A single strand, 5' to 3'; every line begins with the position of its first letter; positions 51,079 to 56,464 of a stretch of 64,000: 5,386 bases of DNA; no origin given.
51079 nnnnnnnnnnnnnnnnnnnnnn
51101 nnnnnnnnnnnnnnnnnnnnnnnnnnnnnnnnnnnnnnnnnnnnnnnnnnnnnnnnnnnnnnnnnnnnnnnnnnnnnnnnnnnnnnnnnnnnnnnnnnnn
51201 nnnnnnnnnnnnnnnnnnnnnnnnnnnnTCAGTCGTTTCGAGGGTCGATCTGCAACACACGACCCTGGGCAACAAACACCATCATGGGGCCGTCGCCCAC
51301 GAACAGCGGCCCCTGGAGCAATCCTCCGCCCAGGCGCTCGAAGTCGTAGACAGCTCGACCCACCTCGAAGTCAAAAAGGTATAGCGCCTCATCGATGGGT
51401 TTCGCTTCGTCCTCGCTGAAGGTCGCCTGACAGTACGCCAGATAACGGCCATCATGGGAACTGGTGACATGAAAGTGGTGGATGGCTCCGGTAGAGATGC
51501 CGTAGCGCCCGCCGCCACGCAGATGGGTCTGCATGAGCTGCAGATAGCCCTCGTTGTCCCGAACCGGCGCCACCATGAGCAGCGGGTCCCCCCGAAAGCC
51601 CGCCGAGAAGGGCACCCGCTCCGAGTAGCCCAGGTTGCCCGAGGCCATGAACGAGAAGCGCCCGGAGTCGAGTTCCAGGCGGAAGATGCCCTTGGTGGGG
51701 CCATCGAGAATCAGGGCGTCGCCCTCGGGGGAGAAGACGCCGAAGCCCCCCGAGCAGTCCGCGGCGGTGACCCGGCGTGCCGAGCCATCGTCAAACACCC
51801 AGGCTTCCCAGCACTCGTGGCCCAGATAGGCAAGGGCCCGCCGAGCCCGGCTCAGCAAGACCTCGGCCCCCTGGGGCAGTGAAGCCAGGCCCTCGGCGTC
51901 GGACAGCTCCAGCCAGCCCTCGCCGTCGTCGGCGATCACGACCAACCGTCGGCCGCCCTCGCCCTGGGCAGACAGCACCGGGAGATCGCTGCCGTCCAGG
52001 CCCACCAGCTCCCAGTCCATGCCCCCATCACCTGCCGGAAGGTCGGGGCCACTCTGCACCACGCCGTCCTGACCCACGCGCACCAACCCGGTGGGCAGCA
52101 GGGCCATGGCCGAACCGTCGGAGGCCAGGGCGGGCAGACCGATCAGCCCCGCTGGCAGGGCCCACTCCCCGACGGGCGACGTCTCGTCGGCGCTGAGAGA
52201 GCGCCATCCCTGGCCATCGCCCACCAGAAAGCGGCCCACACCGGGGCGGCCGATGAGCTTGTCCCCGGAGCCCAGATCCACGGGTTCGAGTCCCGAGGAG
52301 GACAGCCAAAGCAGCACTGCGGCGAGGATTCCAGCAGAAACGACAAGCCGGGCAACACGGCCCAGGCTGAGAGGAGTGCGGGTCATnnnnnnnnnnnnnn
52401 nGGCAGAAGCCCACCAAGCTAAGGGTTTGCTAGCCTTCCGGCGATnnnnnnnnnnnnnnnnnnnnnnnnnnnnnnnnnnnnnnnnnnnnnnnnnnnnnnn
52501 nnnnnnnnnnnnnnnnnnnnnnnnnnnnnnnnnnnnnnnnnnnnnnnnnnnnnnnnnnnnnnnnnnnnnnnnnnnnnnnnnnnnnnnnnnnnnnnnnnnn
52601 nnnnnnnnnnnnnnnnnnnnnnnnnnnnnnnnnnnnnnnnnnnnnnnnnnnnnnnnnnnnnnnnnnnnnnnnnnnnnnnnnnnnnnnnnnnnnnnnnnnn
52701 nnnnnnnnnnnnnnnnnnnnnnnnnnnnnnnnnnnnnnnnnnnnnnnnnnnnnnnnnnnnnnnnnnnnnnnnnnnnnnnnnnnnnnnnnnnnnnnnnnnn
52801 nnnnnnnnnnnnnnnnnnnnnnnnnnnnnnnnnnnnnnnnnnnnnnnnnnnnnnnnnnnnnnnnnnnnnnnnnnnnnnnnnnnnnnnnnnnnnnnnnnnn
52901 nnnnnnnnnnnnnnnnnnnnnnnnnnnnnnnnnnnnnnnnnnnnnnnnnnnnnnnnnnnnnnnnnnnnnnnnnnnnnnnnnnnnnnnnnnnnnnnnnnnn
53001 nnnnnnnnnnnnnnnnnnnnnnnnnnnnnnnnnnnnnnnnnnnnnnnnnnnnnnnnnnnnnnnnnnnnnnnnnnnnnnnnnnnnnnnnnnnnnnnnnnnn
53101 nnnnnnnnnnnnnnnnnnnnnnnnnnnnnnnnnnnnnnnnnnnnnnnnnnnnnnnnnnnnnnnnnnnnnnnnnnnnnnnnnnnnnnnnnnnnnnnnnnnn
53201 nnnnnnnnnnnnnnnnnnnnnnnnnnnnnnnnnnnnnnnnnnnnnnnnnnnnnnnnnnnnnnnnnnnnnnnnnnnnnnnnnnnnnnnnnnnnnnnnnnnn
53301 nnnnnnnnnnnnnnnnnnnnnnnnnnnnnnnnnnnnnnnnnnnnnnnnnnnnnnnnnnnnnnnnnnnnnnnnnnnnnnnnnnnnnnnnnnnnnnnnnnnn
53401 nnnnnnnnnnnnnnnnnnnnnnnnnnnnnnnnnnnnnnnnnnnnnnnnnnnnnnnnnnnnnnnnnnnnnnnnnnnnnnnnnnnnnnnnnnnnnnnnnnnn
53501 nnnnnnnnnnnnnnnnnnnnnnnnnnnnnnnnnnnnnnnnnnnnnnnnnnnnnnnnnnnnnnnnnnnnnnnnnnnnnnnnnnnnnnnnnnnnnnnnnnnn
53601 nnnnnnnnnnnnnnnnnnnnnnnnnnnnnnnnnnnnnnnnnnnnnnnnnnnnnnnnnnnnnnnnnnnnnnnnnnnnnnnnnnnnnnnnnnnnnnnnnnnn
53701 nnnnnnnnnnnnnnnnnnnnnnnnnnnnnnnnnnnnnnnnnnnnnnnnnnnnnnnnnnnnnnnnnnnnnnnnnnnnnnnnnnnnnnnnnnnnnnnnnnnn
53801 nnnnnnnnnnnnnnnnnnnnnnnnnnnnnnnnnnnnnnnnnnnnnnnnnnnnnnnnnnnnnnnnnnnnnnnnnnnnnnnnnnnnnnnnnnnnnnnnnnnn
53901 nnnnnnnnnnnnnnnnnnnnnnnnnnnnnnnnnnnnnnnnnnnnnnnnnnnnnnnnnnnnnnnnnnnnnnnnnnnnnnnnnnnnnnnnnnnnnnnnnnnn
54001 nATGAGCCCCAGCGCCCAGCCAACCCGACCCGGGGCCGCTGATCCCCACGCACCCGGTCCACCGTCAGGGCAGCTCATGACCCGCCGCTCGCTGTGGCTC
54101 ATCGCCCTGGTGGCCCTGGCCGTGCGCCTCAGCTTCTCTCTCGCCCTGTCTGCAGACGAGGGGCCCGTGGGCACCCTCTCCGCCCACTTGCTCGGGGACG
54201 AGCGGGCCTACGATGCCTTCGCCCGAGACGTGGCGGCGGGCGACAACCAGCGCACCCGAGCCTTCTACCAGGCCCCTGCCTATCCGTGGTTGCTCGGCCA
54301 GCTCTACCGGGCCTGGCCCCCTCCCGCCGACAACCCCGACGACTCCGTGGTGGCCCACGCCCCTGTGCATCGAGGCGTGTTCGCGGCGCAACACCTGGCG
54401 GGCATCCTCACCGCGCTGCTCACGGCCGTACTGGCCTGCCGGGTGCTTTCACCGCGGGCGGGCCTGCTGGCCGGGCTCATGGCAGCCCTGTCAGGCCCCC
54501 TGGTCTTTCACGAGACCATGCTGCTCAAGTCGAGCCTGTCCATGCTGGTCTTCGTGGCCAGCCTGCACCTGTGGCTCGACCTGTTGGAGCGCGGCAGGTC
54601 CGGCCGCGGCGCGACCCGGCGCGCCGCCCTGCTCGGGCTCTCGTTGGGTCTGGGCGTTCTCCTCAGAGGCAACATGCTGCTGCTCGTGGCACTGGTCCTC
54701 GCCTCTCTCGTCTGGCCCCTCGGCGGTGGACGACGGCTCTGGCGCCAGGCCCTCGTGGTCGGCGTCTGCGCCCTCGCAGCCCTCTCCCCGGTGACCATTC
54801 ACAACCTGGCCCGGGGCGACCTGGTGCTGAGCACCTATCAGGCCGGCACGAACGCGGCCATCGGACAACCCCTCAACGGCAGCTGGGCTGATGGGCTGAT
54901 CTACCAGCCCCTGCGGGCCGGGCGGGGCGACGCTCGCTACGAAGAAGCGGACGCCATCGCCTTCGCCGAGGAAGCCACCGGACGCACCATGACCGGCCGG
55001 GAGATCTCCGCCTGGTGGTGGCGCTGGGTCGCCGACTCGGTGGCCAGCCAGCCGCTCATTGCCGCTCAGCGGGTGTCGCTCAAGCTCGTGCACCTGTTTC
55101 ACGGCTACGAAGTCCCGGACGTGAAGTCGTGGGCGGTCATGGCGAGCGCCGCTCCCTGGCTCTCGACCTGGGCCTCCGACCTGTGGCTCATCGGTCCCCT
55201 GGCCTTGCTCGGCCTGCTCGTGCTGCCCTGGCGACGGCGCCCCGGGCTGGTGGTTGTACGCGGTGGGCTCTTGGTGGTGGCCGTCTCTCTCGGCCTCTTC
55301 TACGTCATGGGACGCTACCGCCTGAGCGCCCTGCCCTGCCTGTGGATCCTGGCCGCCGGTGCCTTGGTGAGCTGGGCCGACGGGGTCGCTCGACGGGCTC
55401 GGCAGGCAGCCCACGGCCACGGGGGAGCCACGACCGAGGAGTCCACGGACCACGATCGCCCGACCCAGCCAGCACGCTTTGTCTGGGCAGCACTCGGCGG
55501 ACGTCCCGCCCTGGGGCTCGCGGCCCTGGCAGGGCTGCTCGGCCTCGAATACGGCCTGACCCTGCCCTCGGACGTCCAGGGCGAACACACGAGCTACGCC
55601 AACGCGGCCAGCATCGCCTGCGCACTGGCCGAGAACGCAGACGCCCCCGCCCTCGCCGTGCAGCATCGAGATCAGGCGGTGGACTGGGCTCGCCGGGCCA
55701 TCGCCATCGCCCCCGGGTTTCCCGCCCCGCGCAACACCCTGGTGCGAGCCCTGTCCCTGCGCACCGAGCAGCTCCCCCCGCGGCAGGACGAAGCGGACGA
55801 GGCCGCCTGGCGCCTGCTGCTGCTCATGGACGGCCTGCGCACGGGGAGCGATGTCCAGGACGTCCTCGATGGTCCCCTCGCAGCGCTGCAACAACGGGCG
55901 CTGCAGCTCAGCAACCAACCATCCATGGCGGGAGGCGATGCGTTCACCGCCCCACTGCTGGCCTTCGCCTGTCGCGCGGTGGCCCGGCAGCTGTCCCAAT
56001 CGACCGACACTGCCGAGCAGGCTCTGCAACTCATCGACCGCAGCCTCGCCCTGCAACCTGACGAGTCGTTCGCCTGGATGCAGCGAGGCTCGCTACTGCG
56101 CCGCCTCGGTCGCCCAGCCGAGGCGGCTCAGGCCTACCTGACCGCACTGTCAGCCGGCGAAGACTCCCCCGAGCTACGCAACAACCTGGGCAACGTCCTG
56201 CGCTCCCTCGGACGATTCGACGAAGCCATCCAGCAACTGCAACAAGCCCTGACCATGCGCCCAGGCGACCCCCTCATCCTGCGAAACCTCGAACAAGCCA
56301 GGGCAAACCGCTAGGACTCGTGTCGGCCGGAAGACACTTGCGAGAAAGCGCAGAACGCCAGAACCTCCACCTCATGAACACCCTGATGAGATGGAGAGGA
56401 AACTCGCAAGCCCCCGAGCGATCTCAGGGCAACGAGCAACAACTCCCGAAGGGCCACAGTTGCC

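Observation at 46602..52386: CHAT (caspase-like) protease co-encoded with two beta-propeller proteins and an M28 lipoprotein aminopeptidase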

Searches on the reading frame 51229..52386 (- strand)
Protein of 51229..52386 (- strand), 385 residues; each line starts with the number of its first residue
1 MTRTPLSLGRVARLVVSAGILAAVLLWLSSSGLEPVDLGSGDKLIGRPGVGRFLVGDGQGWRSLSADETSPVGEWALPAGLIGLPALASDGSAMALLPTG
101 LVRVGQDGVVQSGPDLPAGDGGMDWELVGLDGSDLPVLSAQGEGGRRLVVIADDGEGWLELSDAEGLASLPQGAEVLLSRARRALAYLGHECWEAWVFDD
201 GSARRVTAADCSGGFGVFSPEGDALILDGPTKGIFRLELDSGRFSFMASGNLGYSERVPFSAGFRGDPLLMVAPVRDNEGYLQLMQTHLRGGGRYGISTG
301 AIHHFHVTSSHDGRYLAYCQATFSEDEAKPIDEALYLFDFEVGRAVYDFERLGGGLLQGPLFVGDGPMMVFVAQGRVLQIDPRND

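Call 63: search_solved_structures(query=A4, max_evalue=10)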
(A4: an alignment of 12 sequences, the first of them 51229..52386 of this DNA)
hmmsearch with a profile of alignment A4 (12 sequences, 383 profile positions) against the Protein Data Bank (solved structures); distinct sequences matched with E-value up to 10: 13.
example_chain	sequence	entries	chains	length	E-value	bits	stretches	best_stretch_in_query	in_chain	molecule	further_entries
6pnv_A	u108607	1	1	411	0.00071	21.5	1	170-314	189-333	Tol-Pal system protein TolB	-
1crz_A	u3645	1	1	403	0.0026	19.6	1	170-313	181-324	TOLB PROTEIN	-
2w8b_B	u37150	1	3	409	0.0027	19.6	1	170-313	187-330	PROTEIN TOLB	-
2w8b_A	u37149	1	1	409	0.0027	19.6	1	170-313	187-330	PROTEIN TOLB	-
2hqs_A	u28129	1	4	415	0.0028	19.5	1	170-313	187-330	Protein tolB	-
4jml_A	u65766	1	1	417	0.0029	19.5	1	172-313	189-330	Protein TolB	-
7nst_E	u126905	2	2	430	0.0031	19.4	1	172-313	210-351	Tol-Pal system protein TolB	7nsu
3iax_A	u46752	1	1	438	0.0032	19.4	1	170-313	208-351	Protein tolB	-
1c5k_A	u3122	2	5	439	0.0032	19.3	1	170-313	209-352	PROTEIN (TOLB PROTEIN) | PROTEIN TOLB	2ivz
4r40_A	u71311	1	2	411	0.029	16.2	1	173-313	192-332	Protein TolB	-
4pwz_A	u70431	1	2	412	0.03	16.2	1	173-313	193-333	Protein TolB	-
4yfj_A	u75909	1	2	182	0.52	12.1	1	276-327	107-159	Aminoglycoside 3'-N-acetyltransferase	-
8dg9_H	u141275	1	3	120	0.8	11.4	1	297-350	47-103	mAb MxR Heavy Chain, VH region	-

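Call 64: search_protein_families(library=pfam, alignment_id=A4, max_evalue=1)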
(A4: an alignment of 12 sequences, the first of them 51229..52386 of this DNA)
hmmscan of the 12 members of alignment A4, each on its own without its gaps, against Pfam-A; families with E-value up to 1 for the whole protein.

A. member 1, window:51229-52386:- (385 aa): 0 families

B. families by the number of members that match (of 12 scanned): 0 families

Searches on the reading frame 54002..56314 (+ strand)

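Call 10: search_protein_families(library=pfam, proteins=[window:54002-56314:+], max_evalue=0.001)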
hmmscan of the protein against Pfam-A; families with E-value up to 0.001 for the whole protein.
window:54002-56314:+ (770 aa): 13 families
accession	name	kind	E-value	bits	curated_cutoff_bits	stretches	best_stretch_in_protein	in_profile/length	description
PF13432.12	TPR_16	-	4.5e-15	56.2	32.7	2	695-757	3-65/65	Tetratricopeptide repeat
PF07719.23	TPR_2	-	7e-15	54.3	27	1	724-755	2-33/34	Tetratricopeptide repeat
PF00515.34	TPR_1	-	2e-14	53.1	27.8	1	724-755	2-33/34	Tetratricopeptide repeat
PF13428.12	TPR_14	-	3.8e-12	46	23.5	2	691-731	3-43/44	Tetratricopeptide repeat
PF13414.12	TPR_11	-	4.1e-11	42.8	26.8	1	730-763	1-34/42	TPR repeat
PF13181.12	TPR_8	-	6.3e-11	42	25.7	1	724-755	2-33/34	Tetratricopeptide repeat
PF13431.12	TPR_17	-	9.1e-10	38.5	24.4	0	711-744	1-34/34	Tetratricopeptide repeat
PF13176.12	TPR_7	-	5.6e-09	35.8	27.9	1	728-757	4-35/36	Tetratricopeptide repeat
PF13424.12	TPR_12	-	6.9e-09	36.2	30.1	1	691-753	5-75/77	Tetratricopeptide repeat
PF13371.12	TPR_9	-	1.2e-08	35.2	35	1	663-723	3-63/73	Tetratricopeptide repeat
PF14559.12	TPR_19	-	1.5e-07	32.1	25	1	702-759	4-61/68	Tetratricopeptide repeat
PF13231.12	PMT_2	-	5.4e-07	30.4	26.1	1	124-266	22-159/160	Dolichyl-phosphate-mannose-protein mannosyltransferase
PF13374.12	TPR_10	-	7e-06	26.3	27.5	1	726-753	5-32/42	Tetratricopeptide repeat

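Call 54: search_protein_families(library=ncbifam, proteins=[window:54002-56314:+], max_evalue=0.001)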
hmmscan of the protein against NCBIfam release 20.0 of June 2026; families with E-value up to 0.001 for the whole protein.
window:54002-56314:+ (770 aa): 6 families
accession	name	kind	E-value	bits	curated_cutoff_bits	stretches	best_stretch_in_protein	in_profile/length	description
TIGR02521.1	type_IV_pilW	equivalog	1.7e-12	47.4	154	1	670-752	46-128/234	type IV pilus biogenesis/stability protein PilW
NF040959.1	MamA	equivalog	2.7e-09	36.8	200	1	668-763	84-179/204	magnetosome protein MamA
TIGR02917.1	PEP_TPR_lipo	equivalog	5.6e-09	34.4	312.2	1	663-757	167-261/899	XrtA/PEP-CTERM system TPR-repeat protein PrsT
NF033762.1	social_mot_Tgl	equivalog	1.6e-07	30.9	225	1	666-750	42-127/252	social motility TPR repeat lipoprotein Tgl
NF033920.0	C39_PA2778_fam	equivalog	4.2e-06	26.4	150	1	665-753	166-254/255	PA2778 family cysteine peptidase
NF047440.1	LA3751_2_3_fam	subfamily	0.00099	18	200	0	125-262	100-234/460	LA_3751/LA_3752 family putative glycosyltransferase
